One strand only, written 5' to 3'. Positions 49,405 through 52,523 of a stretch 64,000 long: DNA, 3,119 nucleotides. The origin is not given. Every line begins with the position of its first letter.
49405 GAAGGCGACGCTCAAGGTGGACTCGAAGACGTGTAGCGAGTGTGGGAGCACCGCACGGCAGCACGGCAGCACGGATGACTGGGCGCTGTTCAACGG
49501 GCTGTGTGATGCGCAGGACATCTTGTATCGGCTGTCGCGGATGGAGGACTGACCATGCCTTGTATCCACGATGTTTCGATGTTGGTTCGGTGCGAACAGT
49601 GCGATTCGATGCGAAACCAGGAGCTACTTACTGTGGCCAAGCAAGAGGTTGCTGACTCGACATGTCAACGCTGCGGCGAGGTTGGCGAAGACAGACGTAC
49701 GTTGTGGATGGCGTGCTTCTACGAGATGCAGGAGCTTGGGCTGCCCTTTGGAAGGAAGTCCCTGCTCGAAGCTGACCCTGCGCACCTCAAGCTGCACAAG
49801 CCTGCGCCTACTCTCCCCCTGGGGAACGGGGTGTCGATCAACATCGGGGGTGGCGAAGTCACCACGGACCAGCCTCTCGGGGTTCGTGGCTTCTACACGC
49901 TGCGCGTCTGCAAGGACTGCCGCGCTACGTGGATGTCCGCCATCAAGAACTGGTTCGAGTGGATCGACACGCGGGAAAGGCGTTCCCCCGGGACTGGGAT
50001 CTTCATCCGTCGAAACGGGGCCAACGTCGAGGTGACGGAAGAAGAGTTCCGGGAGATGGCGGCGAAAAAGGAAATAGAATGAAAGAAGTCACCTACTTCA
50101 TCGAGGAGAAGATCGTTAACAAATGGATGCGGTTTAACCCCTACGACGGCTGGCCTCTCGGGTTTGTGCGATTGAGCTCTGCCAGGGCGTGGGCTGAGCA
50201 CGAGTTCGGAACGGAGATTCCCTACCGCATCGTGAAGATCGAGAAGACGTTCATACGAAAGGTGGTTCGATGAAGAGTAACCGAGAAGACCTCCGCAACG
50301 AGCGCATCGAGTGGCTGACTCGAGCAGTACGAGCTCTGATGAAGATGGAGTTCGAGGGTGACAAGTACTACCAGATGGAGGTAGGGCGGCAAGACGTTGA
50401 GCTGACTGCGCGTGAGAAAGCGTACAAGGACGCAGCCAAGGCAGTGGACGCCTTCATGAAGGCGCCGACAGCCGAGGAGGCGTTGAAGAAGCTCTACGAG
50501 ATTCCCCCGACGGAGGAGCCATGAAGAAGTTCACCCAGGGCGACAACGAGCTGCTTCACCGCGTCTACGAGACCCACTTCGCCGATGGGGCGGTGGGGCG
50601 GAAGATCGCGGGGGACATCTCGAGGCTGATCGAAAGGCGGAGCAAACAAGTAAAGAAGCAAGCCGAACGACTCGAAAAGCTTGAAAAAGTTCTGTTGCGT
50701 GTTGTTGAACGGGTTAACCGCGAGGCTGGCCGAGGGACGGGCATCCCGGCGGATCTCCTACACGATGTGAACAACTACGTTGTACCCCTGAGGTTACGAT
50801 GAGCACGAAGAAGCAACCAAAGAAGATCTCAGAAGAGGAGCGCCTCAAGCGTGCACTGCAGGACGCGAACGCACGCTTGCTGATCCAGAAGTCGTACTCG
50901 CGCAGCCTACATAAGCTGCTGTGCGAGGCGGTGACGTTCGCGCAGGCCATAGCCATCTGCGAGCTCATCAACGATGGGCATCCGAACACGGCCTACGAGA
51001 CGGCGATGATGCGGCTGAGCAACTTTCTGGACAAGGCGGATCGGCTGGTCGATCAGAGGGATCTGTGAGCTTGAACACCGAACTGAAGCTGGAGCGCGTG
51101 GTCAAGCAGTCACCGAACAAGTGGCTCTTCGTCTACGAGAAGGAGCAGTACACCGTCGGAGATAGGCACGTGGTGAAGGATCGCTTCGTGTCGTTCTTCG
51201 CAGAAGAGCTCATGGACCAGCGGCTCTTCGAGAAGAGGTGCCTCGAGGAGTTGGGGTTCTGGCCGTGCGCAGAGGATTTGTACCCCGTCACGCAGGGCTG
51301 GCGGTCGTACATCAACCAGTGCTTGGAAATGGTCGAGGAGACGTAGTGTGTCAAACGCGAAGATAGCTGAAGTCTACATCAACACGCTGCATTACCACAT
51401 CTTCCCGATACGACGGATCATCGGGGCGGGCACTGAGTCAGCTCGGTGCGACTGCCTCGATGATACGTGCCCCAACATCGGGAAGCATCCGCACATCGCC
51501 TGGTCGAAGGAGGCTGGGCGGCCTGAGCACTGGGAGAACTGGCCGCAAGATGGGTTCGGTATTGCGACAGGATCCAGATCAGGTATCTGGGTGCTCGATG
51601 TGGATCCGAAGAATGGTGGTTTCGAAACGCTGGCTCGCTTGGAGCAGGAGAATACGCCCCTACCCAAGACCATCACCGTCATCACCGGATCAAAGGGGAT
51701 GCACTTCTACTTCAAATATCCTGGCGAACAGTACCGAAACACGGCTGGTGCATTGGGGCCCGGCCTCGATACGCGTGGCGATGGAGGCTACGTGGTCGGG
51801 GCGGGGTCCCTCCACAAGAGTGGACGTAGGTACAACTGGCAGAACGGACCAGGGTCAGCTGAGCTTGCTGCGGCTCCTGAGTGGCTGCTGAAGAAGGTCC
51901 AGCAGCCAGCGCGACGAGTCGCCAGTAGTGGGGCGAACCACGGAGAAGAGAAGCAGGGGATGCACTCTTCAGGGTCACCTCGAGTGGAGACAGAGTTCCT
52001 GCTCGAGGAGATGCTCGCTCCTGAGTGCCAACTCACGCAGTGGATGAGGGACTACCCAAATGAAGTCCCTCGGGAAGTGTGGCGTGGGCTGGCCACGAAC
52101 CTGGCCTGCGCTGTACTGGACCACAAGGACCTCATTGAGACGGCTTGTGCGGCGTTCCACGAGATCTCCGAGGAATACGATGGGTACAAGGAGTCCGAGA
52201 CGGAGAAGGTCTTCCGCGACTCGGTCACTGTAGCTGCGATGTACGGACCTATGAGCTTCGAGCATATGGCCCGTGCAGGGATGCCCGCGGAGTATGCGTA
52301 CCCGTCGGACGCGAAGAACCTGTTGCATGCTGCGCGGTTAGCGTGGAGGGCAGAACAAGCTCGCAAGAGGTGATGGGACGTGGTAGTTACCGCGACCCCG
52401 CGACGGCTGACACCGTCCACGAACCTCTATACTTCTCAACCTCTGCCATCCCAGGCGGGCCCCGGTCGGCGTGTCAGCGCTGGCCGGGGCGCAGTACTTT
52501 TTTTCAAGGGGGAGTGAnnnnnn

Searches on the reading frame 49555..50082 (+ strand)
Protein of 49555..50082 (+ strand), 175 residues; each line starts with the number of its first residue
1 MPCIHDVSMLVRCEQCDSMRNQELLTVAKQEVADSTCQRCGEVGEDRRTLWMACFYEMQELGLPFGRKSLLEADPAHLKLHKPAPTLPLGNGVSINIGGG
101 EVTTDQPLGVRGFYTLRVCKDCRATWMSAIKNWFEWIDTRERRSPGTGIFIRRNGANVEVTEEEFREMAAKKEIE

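Call 12: search_protein_families(library=pfam, proteins=[window:49555-50082:+], max_evalue=0.01)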
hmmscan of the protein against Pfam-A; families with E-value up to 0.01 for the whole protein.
window:49555-50082:+ (175 aa): 1 family
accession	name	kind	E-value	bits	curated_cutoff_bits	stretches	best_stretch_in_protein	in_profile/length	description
PF23523.1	Microp_apicomplexa_13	-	0.0033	17.6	27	1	124-166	18-60/68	Apicomplexa microprotein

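Call 13: search_protein_families(library=phrogs, proteins=[window:49555-50082:+], max_evalue=0.01)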
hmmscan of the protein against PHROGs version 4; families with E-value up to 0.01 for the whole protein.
window:49555-50082:+ (175 aa): 0 families

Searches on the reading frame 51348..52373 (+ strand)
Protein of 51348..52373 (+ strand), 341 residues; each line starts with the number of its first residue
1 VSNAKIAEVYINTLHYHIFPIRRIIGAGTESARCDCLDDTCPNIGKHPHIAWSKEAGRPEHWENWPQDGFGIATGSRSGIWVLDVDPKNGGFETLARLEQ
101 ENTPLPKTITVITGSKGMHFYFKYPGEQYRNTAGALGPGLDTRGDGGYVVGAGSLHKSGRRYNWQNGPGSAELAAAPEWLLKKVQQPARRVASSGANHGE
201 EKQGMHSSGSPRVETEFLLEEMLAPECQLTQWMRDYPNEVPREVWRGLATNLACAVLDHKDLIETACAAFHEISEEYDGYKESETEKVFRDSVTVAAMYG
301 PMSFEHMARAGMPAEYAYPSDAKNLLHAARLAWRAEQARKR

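Call 12: search_protein_families(library=pfam, proteins=[window:51348-52373:+], max_evalue=0.01)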
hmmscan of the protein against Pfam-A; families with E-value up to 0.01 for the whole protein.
window:51348-52373:+ (341 aa): 1 family
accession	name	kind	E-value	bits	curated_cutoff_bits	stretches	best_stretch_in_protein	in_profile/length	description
PF09250.16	Prim-Pol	-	2e-37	129.5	22.8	1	10-179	4-158/158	Bifunctional DNA primase/polymerase, N-terminal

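Call 13: search_protein_families(library=phrogs, proteins=[window:51348-52373:+], max_evalue=0.01)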
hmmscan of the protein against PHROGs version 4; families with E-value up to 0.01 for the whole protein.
window:51348-52373:+ (341 aa): 6 families
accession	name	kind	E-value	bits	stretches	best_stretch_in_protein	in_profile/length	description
phrog_1156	-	DNA, RNA and nucleotide metabolism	4.6e-28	99.2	1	7-291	17-289/855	DNA primase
phrog_906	-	DNA, RNA and nucleotide metabolism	2.9e-18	67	1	70-203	114-262/872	DNA polymerase/primase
phrog_5852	-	DNA, RNA and nucleotide metabolism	5.6e-18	66.1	1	40-168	108-231/242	DNA polymerase/primase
phrog_3022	-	DNA, RNA and nucleotide metabolism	2.6e-16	60.2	1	39-203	28-201/788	DNA primase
phrog_695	-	DNA, RNA and nucleotide metabolism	1.1e-11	45.2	1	45-197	29-187/704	DNA polymerase/primase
phrog_10729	-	DNA, RNA and nucleotide metabolism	0.00088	18.6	1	65-167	61-163/722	DNA polymerase/primase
